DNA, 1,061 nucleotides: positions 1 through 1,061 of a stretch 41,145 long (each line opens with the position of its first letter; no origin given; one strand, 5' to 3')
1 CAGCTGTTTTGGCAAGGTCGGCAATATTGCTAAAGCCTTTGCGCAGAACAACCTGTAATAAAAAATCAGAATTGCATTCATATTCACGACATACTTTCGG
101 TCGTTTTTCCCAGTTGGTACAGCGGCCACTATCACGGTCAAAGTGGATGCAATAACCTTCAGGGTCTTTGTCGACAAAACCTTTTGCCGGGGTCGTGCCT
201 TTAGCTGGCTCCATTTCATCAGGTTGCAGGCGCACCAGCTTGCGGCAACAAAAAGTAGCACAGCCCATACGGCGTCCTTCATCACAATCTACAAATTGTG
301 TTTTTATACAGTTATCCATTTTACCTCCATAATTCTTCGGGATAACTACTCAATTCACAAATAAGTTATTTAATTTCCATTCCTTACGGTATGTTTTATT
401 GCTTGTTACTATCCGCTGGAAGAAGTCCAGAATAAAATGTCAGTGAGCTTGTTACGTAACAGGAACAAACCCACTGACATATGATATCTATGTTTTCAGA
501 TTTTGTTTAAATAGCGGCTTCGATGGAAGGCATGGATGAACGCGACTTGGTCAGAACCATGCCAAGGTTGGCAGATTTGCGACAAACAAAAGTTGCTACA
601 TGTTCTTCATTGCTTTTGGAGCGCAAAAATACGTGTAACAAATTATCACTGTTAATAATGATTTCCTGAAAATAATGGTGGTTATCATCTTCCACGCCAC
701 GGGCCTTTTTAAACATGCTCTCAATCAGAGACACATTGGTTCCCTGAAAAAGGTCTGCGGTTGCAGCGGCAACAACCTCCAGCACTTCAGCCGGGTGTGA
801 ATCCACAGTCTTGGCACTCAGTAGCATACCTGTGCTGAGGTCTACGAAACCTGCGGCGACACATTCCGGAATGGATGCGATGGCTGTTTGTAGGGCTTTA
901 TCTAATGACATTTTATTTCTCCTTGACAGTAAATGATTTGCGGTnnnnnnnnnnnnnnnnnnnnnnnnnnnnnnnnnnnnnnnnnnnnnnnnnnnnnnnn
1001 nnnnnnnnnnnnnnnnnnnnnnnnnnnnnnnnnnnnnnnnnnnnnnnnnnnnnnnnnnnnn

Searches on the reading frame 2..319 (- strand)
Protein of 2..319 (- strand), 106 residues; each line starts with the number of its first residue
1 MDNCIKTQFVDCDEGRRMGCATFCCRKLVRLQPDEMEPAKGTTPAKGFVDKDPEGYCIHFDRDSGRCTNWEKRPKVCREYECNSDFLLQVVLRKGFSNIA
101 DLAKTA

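Call 52: search_protein_families(library=pfam, proteins=[window:2-319:-], max_evalue=0.001)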
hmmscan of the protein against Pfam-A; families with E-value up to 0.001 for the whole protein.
window:2-319:- (106 aa): 1 family
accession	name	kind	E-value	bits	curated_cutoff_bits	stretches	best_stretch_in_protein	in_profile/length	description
PF03692.20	CxxCxxCC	-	8.2e-08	33.3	23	1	19-83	4-72/85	Putative zinc- or iron-chelating domain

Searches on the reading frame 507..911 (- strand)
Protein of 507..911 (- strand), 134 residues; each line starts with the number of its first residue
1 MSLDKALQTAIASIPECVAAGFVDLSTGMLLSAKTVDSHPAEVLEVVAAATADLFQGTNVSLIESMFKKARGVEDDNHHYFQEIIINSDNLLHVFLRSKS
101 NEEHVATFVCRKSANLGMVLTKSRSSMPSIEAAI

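Call 3: search_protein_families(library=pfam, proteins=[window:507-911:-], max_evalue=0.01)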
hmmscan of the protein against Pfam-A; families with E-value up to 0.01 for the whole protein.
window:507-911:- (134 aa): 0 families

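Call 4: search_protein_families(library=ncbifam, proteins=[window:507-911:-], max_evalue=0.01)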
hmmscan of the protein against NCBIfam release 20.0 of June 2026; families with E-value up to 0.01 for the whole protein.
window:507-911:- (134 aa): 0 families

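Call 54: search_solved_structures(query=A2, max_evalue=10, show_alignments=2)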
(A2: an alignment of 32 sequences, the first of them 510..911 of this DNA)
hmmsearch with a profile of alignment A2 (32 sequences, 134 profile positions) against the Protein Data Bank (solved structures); distinct sequences matched with E-value up to 10: 8.
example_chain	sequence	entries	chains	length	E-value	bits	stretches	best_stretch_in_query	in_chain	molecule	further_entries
9w2m_E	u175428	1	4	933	0.14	14.8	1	72-103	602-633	NLR family, pyrin domain containing 4F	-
12dl_MA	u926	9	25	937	0.14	14.8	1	72-103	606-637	NLR family, pyrin domain containing 4F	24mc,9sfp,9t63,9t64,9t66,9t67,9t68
8ga6_A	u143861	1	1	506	0.19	14.4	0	49-129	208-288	THR6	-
5x8p_e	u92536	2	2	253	0.22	14.1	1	49-133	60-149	30S ribosomal protein S5, chloroplastic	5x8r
4v61_AE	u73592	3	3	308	0.33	13.6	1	49-133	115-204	Ribosomal Protein S5 | 30S ribosomal protein S5, chloroplastic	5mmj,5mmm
2r8r_A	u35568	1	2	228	0.36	13.5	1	41-74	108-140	Sensor protein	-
7m4r_A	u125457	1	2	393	0.72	12.5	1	63-89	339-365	MAGUK p55 subfamily member 5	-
4wsi_A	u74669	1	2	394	0.72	12.5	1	63-89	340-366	MAGUK p55 subfamily member 5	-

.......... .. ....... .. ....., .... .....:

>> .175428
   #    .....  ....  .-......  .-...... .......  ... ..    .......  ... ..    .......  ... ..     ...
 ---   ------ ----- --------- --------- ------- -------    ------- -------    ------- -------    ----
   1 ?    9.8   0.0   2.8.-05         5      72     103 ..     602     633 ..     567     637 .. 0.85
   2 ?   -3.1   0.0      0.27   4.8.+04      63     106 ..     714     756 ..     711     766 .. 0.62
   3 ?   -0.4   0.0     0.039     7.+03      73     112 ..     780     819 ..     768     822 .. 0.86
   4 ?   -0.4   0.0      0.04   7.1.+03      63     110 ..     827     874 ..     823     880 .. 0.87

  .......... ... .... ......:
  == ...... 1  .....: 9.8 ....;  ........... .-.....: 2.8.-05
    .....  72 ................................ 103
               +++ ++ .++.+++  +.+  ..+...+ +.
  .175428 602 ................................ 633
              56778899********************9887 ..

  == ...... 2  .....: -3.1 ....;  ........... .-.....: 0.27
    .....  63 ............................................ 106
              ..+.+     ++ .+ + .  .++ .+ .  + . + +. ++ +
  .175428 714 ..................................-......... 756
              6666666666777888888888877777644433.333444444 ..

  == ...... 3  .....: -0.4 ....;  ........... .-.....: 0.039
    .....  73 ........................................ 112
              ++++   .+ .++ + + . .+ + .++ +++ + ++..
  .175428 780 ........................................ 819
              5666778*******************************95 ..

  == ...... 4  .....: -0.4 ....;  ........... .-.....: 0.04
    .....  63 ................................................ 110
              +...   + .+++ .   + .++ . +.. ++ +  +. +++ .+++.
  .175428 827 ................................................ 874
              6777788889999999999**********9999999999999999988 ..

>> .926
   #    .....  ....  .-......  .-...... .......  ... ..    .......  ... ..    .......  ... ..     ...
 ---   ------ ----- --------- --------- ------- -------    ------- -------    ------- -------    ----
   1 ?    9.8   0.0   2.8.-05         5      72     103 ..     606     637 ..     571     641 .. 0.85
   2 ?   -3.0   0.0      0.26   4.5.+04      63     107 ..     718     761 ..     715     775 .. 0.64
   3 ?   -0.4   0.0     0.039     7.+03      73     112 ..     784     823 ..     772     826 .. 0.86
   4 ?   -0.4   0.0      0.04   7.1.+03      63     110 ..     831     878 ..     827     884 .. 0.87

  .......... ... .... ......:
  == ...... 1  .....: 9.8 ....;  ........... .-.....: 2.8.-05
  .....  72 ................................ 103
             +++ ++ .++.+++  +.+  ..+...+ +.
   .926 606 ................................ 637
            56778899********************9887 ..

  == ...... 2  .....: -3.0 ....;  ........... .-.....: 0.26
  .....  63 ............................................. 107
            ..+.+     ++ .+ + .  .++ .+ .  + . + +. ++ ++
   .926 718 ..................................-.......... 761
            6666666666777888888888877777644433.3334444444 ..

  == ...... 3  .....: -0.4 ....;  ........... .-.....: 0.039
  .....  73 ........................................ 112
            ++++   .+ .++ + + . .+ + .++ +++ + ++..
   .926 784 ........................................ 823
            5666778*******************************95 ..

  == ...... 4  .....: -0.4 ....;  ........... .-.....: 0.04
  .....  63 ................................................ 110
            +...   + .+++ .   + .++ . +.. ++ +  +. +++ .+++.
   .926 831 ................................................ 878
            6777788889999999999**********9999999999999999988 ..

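Call 55: search_protein_families(library=pfam, alignment_id=A2, max_evalue=10)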
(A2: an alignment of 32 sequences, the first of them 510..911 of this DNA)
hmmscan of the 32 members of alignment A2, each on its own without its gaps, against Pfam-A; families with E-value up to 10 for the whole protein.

A. member 1, window:510-911:- (134 aa): 0 families

B. families by the number of members that match (of 32 scanned): 11 families
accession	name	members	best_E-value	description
PF05310.17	Tenui_NS3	5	0.03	Tenuivirus movement protein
PF24722.1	DUF7674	4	0.029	Domain of unknown function (DUF7674)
PF01466.24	Skp1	3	0.079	Skp1 family, dimerisation domain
PF20560.3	MotA_N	2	0.046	Motility protein A N-terminal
PF22962.3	Ig_NUP210_7th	2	0.059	NUP210 Ig-like domain 7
PF17923.6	TetR_C_18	2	0.11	Tetracyclin repressor-like, C-terminal domain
PF06144.19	DNA_pol3_delta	1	0.012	DNA polymerase III, delta subunit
PF15063.11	TC1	1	0.18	Thyroid cancer protein 1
PF10285.15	Luciferase_cat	1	0.21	Luciferase catalytic domain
PF15926.10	RNF220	1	0.23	E3 ubiquitin-protein ligase RNF220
PF00646.38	F-box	1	0.26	F-box domain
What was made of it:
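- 507..911 (-): 134-aa divergent Roadblock/MglB-like protein, the most conserved partner of the fusion gene. No Pfam hit (call 55).
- Tried and rejected: Sequence-level identification of the 134-aa protein failed against Pfam and PDB profiles (calls 54, 55).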

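Call 56: find_homologous_proteins(query=window:510-911:-, max_evalue=0.001)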
Query window:510-911:- (134 aa): 3487 proteins with E <= 0.001 among 3496 candidates; the best 120 are listed.
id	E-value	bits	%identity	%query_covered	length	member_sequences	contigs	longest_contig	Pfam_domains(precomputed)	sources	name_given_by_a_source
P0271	1.2e-78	278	100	100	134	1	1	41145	-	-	-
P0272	3.0e-78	277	99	100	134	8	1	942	-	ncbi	-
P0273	6.2e-78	276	99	100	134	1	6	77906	-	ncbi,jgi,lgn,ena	-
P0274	8.7e-78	275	99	100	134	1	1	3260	-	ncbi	-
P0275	9.3e-78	275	99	100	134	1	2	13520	-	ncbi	-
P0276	2.4e-77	274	98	100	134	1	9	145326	-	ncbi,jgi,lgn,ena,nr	ncbi:MAG: hypothetical protein L3J98_02485 [Gammaproteobacteria bacterium]|jgi:hypothetical protein|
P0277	4.2e-77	273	98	100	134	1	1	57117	-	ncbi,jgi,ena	-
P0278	6.4e-77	273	97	100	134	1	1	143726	-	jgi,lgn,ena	-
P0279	5.5e-73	260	96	100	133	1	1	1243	-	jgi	-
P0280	1.4e-71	255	88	100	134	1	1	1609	-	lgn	-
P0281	7.1e-71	253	87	100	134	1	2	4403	-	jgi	jgi:hypothetical protein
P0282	1.4e-70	252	87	100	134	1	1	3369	-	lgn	-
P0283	2.7e-70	251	89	100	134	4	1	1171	-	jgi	jgi:hypothetical protein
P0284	4.1e-70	251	86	100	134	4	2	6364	-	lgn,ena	-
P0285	7.2e-70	250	87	100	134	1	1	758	-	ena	-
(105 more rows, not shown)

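Call 62: predict_structure(alignment_id=A3)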
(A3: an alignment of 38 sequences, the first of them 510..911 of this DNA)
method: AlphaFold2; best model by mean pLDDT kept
length: 134 residues; sequences in the alignment: 38
mean_pLDDT: 81.0   pTM: 0.74
mean pLDDT of the five models: 81.0, 80.4, 77.9, 77.9, 77.1
residues with pLDDT >= 90: 37; 70-90: 69; 50-70: 28; < 50: 0
segments of 3 or more residues with pLDDT < 50: none
pLDDT, mean of each block of 10 residues (from residue 1): 89 92 82 83 70 61 69 70 80 85 87 91 92 87
secondary structure, 60 per line:
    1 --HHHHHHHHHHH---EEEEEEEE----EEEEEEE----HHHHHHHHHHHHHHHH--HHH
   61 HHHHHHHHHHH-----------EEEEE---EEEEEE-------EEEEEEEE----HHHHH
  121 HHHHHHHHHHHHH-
elements in order: H3-13 E17-24 E29-35 H40-55 H58-71 E83-87 E91-96 E104-111 H116-133

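Call 64: fold_search(model_id=the predicted structure, library=pdb)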
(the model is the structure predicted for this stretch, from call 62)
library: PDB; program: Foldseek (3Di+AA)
matches with E <= 10: 1481; with E <= 0.001: 97
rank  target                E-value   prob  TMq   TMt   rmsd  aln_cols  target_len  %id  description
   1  3kye_A                3.9e-07  1.00  0.65  0.72   4.0       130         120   12  Crystal Structure of Roadblock/LC7 Domain from Streptomyces avermitilis (released 2009-12-22)
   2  3kye_C                6.4e-07  1.00  0.69  0.76   3.5       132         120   13  Crystal Structure of Roadblock/LC7 Domain from Streptomyces avermitilis (released 2009-12-22)
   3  3kye_B                8.6e-07  1.00  0.66  0.72   3.7       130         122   14  Crystal Structure of Roadblock/LC7 Domain from Streptomyces avermitilis (released 2009-12-22)
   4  1j3w_C                1.8e-06  1.00  0.69  0.70   3.0       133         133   14  Structure of Gliding protein-mglB from Thermus Thermophilus HB8 (released 2004-04-13)
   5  7f8m_B                2.7e-06  1.00  0.62  0.68   4.4       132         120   15  Roadblock from Thorarchaeota SMTZ1-45 (released 2022-07-13)
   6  5y39_B                3.7e-06  1.00  0.66  0.75   3.7       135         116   13  Crystal structure of Ragulator complex (p18 76-145) (released 2017-12-06)
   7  3t12_B                5.4e-06  1.00  0.65  0.66   3.4       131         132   14  MglA in complex with MglB in transition state (released 2011-08-31)
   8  1j3w_A                5.7e-06  1.00  0.69  0.69   3.0       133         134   14  Structure of Gliding protein-mglB from Thermus Thermophilus HB8 (released 2004-04-13)
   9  7ct3                  5.7e-06  1.00  0.64  0.71   4.6       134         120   15  Crystal Structure of MglC from Myxococcus xanthus (released 2021-01-27)
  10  1vet_A                6.4e-06  1.00  0.66  0.72   3.3       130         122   18  Crystal Structure of p14/MP1 at 1.9 A resolution (released 2004-08-03)
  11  5y3a_G                6.4e-06  1.00  0.61  0.73   3.8       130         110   13  Crystal structure of Ragulator complex (p18 49-161) (released 2017-12-27)
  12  3t12_C                6.4e-06  1.00  0.65  0.65   3.5       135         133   15  MglA in complex with MglB in transition state (released 2011-08-31)
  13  3t1r_D                6.8e-06  1.00  0.68  0.68   3.2       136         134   15  MglB with tetrameric arrangement (released 2011-08-31)
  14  6hjm_B                6.8e-06  1.00  0.61  0.64   4.0       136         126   12  Myxococcus xanthus MglB (released 2019-12-04)
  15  6hjm_C                7.3e-06  1.00  0.57  0.60   4.4       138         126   12  Myxococcus xanthus MglB (released 2019-12-04)
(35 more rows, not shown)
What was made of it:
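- The small partner has a Roadblock fold: calls 62, 64.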

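Call 68: search_protein_families(library=padloc, proteins=[window:507-911:-], max_evalue=0.001)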
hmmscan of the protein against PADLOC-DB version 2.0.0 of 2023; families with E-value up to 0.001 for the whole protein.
window:507-911:- (134 aa): 0 families
